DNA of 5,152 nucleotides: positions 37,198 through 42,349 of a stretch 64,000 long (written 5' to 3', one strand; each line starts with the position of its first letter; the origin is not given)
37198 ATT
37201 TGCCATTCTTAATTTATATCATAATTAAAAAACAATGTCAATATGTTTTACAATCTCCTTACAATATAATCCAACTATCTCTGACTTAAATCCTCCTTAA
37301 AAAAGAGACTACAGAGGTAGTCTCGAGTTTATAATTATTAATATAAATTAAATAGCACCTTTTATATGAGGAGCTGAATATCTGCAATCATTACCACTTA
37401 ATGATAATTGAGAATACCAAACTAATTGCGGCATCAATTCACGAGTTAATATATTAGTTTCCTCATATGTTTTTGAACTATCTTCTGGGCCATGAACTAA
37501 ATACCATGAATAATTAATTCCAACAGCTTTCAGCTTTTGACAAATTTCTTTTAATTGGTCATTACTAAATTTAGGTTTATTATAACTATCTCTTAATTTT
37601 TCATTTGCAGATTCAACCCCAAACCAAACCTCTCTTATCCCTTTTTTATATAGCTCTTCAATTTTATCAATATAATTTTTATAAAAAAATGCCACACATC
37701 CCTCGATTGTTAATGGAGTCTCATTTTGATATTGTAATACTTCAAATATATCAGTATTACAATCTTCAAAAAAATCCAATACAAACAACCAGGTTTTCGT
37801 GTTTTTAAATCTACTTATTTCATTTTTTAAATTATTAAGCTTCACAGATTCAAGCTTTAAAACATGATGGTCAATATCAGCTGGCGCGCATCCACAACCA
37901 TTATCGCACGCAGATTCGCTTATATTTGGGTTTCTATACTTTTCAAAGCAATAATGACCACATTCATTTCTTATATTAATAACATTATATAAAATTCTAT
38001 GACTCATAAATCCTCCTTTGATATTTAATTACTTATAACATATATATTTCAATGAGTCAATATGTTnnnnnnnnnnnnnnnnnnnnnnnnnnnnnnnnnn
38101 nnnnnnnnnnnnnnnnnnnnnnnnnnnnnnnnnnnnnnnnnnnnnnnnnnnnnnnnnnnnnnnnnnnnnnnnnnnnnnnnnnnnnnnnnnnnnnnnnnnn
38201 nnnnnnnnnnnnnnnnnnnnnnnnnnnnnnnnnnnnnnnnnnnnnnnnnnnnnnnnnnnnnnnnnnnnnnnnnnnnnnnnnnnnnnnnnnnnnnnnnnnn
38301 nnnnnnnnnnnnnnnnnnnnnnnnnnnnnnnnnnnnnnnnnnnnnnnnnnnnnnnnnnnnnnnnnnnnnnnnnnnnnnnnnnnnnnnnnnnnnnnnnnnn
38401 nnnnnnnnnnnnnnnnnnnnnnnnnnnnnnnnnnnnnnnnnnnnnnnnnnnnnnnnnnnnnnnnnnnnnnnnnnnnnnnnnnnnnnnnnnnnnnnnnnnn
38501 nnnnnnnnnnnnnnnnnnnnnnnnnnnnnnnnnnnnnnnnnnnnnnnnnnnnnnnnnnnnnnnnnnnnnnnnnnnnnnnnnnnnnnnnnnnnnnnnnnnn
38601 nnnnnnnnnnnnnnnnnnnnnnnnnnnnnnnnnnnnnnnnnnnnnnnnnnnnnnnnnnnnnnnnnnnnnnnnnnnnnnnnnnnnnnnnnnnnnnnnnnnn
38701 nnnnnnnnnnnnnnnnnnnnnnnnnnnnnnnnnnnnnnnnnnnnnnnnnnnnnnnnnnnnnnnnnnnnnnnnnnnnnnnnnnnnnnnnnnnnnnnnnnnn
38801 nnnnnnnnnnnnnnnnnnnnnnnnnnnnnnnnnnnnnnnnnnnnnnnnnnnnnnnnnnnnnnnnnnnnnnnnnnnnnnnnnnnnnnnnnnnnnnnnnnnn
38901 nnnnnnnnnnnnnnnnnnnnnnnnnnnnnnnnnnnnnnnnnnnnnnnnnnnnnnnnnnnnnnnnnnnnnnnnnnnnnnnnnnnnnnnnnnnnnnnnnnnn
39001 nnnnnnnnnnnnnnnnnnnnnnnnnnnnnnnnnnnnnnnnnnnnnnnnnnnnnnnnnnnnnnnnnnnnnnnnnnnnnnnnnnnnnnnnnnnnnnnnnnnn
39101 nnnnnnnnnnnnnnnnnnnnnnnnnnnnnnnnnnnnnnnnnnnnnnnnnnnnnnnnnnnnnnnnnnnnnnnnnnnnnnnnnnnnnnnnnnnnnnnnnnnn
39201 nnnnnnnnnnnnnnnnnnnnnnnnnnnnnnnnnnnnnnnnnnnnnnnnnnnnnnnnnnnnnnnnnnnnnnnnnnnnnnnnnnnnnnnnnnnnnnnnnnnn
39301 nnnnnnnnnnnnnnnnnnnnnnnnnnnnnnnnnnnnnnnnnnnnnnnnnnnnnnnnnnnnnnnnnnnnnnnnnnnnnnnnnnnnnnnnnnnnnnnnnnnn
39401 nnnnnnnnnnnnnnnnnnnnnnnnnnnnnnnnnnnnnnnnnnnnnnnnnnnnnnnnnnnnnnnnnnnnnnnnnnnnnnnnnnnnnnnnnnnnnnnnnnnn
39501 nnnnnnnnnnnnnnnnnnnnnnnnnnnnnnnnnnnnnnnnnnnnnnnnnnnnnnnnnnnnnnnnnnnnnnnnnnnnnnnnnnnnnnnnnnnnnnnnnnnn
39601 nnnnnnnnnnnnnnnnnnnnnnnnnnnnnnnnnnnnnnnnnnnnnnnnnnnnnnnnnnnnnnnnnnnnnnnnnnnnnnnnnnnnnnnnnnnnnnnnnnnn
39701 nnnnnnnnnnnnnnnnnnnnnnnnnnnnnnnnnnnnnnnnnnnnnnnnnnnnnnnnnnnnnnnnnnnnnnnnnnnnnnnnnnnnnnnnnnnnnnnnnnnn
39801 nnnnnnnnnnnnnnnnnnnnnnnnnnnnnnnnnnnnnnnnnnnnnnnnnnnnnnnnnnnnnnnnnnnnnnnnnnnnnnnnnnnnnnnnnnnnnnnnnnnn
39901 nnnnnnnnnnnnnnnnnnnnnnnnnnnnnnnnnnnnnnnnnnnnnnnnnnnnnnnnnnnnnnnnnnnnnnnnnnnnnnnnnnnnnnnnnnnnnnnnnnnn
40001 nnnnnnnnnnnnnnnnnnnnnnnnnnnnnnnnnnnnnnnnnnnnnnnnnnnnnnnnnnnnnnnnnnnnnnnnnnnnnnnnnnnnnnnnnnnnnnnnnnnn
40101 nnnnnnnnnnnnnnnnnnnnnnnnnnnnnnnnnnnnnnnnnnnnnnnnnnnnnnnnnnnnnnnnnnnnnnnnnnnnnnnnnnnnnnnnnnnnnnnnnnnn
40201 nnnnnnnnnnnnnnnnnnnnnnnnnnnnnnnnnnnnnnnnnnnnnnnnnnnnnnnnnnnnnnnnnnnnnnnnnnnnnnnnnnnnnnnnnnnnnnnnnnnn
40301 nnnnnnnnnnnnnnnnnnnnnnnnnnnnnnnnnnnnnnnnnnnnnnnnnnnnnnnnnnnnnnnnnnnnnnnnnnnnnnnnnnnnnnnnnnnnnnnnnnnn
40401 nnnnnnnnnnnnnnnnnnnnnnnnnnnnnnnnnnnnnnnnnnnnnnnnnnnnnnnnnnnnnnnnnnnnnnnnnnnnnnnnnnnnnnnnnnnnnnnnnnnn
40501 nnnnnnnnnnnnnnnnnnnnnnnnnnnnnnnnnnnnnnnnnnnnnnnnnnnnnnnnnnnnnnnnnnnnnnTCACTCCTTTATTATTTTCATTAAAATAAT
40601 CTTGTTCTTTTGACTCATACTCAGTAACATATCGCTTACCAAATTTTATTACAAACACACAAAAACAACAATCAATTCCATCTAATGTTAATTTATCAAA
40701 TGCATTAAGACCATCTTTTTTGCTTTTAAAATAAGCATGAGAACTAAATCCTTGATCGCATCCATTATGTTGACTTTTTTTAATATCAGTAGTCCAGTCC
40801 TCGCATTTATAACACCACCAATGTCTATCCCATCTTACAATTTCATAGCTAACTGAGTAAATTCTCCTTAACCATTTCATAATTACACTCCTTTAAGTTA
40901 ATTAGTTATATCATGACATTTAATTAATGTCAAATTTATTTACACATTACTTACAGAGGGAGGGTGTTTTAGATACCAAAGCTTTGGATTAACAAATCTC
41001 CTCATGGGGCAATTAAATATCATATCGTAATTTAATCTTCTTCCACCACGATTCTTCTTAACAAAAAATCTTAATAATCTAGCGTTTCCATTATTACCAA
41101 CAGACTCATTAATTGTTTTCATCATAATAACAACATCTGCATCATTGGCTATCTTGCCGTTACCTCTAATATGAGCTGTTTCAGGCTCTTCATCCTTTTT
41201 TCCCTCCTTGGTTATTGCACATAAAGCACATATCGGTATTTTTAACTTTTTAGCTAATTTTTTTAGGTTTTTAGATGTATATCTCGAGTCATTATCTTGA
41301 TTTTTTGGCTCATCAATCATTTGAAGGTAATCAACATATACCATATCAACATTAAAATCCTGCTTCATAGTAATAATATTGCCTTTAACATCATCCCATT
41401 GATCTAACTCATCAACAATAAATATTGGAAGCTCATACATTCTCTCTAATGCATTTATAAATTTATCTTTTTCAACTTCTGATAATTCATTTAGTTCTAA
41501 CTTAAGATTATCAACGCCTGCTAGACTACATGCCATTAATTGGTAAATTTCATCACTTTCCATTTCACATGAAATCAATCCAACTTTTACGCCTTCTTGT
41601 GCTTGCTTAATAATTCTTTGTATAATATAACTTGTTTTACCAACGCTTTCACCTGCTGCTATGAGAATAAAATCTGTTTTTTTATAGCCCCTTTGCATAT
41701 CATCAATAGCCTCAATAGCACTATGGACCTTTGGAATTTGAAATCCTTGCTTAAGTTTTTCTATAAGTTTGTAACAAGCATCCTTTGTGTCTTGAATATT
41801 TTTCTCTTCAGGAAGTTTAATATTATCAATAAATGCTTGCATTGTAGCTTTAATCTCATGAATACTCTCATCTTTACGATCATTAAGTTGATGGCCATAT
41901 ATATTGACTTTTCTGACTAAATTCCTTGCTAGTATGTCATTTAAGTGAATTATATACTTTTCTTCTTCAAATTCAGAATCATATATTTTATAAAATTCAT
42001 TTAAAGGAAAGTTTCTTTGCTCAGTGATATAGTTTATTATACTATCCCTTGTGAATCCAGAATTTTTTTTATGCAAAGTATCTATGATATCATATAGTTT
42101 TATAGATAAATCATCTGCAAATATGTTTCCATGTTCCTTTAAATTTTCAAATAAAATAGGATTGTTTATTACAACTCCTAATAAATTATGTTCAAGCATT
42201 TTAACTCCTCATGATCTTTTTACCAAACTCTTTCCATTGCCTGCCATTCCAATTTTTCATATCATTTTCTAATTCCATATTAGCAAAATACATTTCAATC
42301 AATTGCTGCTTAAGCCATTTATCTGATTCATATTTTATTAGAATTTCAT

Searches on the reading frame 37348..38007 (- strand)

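Call 63: search_protein_families(library=pfam, proteins=[window:37348-38007:-], max_evalue=0.001)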
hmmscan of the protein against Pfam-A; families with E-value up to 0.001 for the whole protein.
window:37348-38007:- (219 aa): 1 family
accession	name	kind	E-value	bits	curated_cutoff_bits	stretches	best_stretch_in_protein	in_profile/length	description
PF04055.27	Radical_SAM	-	0.00015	22.4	29.5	1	113-172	91-149/166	Radical SAM superfamily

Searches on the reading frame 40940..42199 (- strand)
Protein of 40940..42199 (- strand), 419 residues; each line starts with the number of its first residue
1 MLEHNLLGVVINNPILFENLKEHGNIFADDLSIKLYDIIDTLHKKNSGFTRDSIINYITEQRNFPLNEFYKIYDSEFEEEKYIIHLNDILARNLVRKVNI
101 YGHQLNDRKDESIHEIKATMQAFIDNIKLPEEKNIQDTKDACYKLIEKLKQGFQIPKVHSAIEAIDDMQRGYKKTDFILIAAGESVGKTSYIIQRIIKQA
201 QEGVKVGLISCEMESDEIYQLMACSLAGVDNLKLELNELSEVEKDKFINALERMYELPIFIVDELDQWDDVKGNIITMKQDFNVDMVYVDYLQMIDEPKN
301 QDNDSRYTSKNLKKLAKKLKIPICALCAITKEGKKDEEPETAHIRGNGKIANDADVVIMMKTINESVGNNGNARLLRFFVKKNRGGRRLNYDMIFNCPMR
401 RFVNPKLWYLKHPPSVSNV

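Call 16: search_protein_families(library=pfam, proteins=[window:40940-42199:-], max_evalue=0.01)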
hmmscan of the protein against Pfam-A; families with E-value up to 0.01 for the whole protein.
window:40940-42199:- (419 aa): 2 families
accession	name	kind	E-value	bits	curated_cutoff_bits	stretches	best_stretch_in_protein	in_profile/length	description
PF03796.21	DnaB_C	-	5.8e-42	144.3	27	1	158-404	2-255/255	DnaB-like helicase C terminal domain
PF06745.19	ATPase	-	3.6e-07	30.2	26.6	1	159-332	2-167/231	KaiC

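Call 70: search_dna_similar(query=window:40940-42199:-, collection=phages, mode=protein, max_rows=12)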
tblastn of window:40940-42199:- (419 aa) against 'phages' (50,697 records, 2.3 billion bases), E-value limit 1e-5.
Records with a match: 493; places in all: 494; records where one place covers at least 80% of the query: 20.
Best place of each record, by identity: <60% 493.
By first word of the organism name: Paenibacillus 68; Staphylococcus 67; Salmonella 63; Acinetobacter 56; Bacteriophage 35; Escherichia 33; Mycobacterium 25; Enterobacteria 18; Bacillus 17; Stx2a-converting 11; and 41 more.
By host as written in the record: - 87; Paenibacillus larvae 37; Staphylococcus aureus 29; Acinetobacter baumannii 27; Escherichia coli 19; Mycobacterium smegmatis mc2 155 19; Paenibacillus larvae ATCC 9545 18; Salmonella enterica subsp. enterica serovar Typhimurium 14; and 137 more.
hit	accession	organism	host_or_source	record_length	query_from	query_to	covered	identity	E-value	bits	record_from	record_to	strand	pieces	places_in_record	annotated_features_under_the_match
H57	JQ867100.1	Marinomonas phage P12026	Marinomonas sp. IMCC12026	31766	3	404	96%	24.7%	5e-10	68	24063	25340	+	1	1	replicative DNA helicase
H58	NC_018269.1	Marinomonas phage P12026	Marinomonas sp. IMCC12026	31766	3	404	96%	24.7%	5e-10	68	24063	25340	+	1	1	DnaB-like replicative helicase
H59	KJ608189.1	Leuconostoc phage LLC-1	Lactococcus lactis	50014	17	396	91%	24.1%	1e-10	70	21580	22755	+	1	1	replicative DNA helicase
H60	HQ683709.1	Planktothrix phage PaV-LD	Planktothrix agardhii HAB637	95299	3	371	88%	23.8%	1e-13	79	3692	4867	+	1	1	replicative DNA helicase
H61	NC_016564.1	Planktothrix phage PaV-LD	Planktothrix agardhii HAB637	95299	3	371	88%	23.8%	1e-13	79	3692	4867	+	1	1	DnaB-like replicative helicase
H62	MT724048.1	Staphylococcus phage SAP3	Staphylococcus aureus D085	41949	3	360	85%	24.3%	2e-6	57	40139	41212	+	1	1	replicative DNA helicase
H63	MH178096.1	Aeromonas phage AsXd-1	Aeromonas salmonicida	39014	10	360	84%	24.2%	9e-12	73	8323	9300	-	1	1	hypothetical protein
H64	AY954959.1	Staphylococcus phage EW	-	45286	3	360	85%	23.2%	2e-6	56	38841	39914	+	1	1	ORF010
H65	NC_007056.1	Staphylococcus phage EW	Staphylococcus aureus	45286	3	360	85%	23.2%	2e-6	56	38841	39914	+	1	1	DnaB-like replicative helicase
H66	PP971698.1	Staphylococcus phage Pel11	Staphylococcus hyicus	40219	3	360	85%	23.2%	8e-6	54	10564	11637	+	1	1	DNA helicase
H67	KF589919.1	Staphylococcus phage phiRS7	Staphylococcus saprophyticus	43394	2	360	86%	22.7%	2e-8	62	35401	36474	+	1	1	helicase DnaB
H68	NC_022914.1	Staphylococcus phage phiRS7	Staphylococcus saprophyticus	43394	2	360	86%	22.7%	2e-8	62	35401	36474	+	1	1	DnaB-like replicative helicase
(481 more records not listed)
